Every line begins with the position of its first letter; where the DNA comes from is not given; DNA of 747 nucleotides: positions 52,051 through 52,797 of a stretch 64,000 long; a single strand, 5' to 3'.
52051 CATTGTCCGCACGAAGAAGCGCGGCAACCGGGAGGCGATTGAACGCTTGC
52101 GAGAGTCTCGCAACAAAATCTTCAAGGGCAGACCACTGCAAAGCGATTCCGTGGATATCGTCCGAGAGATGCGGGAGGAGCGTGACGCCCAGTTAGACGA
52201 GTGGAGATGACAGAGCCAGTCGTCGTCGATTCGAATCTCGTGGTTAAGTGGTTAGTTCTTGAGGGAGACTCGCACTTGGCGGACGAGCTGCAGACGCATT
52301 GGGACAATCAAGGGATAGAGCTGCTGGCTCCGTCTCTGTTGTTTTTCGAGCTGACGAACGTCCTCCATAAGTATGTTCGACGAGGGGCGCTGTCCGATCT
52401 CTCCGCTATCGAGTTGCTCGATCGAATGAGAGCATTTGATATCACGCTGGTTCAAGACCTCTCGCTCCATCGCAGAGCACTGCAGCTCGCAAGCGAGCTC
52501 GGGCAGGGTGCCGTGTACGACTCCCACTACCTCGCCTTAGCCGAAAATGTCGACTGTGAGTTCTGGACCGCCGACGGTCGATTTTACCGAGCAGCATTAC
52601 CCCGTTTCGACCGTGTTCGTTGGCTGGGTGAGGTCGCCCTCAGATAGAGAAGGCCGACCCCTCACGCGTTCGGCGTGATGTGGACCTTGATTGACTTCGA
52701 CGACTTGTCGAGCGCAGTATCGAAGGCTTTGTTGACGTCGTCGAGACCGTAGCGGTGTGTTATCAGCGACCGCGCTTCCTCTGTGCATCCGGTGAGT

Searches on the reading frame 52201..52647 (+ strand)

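Call 91: search_protein_families(library=pfam, proteins=[window:52201-52647:+], max_evalue=0.001)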
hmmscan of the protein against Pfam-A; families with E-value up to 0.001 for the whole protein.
window:52201-52647:+ (148 aa): 2 families
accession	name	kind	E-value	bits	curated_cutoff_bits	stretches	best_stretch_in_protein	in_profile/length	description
PF01850.27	PIN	-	4.3e-09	37.5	23.6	1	7-132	1-118/120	PIN domain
PF10130.15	PIN_2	-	1.3e-07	32.3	22.4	1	8-131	1-118/133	PIN domain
